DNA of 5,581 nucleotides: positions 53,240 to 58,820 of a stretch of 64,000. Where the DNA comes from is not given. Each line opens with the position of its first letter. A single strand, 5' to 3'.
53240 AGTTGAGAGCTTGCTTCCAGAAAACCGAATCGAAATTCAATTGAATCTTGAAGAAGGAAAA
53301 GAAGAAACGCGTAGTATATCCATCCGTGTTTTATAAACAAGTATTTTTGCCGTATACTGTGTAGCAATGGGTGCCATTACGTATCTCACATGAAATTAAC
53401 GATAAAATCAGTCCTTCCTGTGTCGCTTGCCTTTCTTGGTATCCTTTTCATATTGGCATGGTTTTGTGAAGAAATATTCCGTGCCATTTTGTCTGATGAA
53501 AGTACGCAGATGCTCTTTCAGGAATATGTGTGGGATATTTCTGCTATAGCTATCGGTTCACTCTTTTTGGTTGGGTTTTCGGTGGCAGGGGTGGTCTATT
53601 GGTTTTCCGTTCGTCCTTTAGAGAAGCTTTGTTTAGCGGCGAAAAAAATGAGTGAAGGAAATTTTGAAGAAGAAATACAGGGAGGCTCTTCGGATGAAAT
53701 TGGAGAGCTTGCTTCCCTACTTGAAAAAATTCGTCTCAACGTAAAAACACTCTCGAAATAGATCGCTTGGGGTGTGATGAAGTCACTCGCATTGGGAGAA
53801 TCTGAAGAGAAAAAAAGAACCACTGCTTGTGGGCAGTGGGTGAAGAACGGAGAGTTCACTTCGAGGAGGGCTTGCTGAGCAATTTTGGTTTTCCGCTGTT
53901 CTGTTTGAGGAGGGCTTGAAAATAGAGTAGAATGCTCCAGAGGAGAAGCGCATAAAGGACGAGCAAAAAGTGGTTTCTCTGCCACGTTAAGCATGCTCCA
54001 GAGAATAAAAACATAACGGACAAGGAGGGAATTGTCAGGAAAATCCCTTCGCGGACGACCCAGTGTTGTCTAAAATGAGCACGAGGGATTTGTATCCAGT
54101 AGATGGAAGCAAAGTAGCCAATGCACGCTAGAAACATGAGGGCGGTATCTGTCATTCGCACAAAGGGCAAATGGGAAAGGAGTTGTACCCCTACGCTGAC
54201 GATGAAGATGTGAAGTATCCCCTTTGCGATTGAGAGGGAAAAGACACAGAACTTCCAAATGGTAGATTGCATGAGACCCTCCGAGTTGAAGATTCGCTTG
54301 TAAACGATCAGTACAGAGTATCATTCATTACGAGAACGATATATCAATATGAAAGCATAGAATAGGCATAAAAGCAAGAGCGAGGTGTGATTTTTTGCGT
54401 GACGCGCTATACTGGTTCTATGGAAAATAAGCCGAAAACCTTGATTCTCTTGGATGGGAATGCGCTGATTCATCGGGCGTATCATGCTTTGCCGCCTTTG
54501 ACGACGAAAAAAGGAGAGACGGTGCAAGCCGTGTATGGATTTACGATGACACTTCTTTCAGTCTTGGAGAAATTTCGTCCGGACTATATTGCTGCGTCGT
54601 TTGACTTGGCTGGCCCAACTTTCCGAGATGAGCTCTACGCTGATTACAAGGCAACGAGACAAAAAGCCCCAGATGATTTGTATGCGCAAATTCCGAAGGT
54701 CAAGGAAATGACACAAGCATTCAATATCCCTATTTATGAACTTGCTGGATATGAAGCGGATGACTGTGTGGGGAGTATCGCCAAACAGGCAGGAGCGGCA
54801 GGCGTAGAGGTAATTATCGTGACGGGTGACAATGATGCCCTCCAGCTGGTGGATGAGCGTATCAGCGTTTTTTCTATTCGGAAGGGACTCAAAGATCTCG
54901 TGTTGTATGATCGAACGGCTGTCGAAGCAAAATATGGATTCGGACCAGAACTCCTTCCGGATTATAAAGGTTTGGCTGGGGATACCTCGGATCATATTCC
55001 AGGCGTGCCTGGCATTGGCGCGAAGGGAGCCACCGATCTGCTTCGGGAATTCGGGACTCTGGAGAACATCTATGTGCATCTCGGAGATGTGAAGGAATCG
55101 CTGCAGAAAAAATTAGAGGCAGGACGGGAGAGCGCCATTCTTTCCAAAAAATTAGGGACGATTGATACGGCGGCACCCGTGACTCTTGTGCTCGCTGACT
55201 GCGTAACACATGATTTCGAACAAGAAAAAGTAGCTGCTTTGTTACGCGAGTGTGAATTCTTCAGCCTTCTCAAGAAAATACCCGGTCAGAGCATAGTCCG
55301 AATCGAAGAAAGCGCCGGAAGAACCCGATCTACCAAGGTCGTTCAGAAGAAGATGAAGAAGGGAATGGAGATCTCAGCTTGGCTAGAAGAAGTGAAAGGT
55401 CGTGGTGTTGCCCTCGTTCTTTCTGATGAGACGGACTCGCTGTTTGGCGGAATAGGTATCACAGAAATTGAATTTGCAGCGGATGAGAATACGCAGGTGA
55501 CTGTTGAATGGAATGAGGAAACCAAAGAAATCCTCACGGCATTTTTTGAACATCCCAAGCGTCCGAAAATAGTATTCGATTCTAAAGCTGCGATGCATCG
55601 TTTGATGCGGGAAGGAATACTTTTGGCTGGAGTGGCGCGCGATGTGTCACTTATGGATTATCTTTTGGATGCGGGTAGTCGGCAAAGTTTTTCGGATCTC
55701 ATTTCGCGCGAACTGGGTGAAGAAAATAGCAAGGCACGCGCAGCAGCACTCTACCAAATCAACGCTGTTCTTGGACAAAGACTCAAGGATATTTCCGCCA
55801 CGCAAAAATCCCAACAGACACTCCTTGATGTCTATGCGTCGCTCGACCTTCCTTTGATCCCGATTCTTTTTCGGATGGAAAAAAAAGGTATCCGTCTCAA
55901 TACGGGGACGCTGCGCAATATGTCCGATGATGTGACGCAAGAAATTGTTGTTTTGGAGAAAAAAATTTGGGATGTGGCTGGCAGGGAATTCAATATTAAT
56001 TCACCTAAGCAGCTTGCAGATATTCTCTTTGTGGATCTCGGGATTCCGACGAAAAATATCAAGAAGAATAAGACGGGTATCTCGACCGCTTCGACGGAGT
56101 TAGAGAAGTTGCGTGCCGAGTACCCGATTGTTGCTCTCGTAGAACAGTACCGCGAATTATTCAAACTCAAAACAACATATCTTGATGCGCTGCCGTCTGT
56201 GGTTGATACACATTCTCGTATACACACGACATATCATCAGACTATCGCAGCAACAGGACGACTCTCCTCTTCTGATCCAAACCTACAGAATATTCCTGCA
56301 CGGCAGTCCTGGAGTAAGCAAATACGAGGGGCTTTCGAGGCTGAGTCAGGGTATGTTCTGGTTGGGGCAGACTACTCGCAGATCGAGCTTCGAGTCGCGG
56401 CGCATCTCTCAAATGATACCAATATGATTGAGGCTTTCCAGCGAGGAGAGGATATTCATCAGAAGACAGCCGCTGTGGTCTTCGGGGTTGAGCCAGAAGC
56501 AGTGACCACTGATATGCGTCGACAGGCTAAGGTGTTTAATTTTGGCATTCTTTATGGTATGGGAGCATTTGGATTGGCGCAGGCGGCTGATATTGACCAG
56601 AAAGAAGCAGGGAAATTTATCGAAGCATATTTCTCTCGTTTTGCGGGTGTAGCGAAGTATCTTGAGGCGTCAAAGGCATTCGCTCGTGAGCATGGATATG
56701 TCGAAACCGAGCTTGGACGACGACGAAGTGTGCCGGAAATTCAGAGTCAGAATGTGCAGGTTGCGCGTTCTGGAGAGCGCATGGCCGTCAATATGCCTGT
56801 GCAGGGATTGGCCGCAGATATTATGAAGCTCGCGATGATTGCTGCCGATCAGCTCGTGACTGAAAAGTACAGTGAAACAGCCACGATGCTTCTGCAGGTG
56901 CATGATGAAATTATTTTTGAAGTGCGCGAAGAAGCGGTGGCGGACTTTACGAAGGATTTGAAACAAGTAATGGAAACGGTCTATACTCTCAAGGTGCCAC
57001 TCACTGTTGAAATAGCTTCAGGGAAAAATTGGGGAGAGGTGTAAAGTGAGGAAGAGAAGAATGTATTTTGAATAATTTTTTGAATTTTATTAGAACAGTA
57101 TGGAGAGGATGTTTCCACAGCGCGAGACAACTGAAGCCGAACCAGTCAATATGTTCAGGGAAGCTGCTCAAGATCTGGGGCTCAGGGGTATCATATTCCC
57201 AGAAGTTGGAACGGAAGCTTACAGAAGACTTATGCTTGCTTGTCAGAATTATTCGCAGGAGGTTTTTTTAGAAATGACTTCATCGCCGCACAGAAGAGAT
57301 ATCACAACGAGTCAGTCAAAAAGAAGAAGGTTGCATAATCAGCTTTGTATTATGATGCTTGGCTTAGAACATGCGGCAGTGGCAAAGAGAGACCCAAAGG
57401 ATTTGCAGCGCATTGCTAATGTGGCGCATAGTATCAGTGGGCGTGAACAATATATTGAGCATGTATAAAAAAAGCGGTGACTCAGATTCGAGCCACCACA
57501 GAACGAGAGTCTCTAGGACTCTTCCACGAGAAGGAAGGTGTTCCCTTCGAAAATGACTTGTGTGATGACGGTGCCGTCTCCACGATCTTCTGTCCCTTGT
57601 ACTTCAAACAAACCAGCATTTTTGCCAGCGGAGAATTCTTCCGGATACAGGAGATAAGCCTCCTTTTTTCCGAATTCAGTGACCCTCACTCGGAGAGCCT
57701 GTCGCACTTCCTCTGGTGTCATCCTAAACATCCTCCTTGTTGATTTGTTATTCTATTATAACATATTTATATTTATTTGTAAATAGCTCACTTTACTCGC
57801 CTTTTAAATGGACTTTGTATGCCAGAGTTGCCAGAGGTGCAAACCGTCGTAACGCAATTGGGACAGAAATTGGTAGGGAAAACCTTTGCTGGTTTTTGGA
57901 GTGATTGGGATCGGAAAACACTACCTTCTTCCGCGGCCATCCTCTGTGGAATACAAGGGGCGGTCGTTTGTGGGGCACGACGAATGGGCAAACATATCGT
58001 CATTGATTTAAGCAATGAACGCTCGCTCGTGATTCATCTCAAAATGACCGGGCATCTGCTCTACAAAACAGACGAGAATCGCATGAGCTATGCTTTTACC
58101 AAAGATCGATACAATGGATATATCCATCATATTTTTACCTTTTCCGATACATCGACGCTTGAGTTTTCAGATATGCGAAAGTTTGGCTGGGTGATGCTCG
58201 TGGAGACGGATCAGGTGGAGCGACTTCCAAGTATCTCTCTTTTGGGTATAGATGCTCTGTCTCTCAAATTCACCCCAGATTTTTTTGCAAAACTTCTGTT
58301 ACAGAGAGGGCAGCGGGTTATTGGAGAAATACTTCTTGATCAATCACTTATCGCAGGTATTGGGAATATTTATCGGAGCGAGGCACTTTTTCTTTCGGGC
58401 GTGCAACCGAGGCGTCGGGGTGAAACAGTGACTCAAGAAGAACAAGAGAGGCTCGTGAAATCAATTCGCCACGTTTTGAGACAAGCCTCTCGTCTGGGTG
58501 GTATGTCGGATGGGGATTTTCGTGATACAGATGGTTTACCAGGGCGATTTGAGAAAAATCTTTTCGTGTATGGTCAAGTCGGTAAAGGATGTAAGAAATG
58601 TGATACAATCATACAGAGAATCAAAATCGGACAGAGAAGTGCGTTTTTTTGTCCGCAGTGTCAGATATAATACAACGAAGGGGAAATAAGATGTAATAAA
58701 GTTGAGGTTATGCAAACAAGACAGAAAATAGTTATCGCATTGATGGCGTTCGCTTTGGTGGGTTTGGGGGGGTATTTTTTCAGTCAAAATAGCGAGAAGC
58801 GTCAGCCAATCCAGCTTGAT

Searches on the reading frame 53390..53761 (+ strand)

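Call 14: search_protein_families(library=pfam, proteins=[window:53390-53761:+])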
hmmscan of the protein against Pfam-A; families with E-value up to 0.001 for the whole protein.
window:53390-53761:+ (123 aa): 1 family
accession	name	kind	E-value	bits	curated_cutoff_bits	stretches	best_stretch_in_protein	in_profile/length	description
PF00672.30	HAMP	-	1.2e-07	32.4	25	1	70-112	3-45/53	HAMP domain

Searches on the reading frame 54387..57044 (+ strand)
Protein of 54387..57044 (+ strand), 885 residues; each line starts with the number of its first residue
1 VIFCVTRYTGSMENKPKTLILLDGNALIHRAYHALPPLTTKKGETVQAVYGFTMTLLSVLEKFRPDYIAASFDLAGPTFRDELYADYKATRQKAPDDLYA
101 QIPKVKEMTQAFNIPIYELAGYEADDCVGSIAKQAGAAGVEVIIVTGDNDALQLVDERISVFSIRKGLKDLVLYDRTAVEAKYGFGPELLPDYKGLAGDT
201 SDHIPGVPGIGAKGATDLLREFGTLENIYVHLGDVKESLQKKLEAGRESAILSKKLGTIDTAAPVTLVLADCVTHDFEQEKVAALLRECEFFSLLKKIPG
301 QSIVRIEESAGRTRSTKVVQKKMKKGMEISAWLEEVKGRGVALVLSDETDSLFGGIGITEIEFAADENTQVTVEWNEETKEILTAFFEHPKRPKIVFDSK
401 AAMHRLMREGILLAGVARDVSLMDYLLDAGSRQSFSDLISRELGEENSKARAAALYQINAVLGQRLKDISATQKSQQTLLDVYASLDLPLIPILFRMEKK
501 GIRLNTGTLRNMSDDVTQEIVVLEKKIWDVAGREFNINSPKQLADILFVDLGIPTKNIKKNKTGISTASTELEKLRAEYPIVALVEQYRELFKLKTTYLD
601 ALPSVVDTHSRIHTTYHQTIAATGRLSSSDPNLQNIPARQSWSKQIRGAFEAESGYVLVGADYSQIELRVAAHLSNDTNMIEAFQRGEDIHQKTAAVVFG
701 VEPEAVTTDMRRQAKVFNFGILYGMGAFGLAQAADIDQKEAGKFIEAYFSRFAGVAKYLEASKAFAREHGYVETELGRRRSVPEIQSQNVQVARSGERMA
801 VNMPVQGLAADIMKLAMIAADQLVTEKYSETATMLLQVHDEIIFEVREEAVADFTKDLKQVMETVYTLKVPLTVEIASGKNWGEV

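Call 14: search_protein_families(library=pfam, proteins=[window:54387-57044:+])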
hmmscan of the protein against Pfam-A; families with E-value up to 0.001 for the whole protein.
window:54387-57044:+ (885 aa): 5 families
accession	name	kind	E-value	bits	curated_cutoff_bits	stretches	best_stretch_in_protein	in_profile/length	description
PF00476.26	DNA_pol_A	-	1.1e-148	495.7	34.3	1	508-884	3-381/381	DNA polymerase family A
PF02739.22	5_3_exonuc_N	-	5.7e-56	189.2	34.3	1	18-184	1-164/164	5'-3' exonuclease, N-terminal resolvase-like domain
PF01367.25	5_3_exonuc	-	5.7e-28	97.7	40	1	187-279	3-96/97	5'-3' exonuclease, C-terminal SAM fold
PF22619.2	DNA_polI_exo1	-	3.7e-08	33.7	27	1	366-437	23-95/140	DNA polymerase I, ribonuclease H-like domain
PF01612.26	DNA_pol_A_exo1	-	0.00049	20.4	23.6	1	358-457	43-142/173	3'-5' exonuclease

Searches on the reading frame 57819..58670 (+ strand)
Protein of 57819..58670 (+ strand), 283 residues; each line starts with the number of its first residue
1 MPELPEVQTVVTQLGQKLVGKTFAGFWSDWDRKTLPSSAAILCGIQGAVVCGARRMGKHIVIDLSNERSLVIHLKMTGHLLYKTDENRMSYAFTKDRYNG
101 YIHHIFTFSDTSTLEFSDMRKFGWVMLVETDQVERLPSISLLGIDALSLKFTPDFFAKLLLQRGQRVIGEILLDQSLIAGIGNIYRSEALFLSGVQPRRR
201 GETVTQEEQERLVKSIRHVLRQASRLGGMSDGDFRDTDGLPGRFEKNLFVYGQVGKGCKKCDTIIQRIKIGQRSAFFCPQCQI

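Call 14: search_protein_families(library=pfam, proteins=[window:57819-58670:+])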
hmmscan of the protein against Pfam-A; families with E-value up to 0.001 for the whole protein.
window:57819-58670:+ (283 aa): 3 families
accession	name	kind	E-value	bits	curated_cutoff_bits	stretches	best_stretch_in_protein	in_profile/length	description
PF01149.29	Fapy_DNA_glyco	-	7.6e-24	85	25.5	1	1-124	1-116/117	Formamidopyrimidine-DNA glycosylase N-terminal domain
PF06831.19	H2TH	-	1e-21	77.1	34.7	1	142-229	1-87/93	Formamidopyrimidine-DNA glycosylase H2TH domain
PF06827.20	zf-FPG_IleRS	-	1.8e-08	34.5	21.3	1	258-282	4-28/30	Zinc finger found in FPG and IleRS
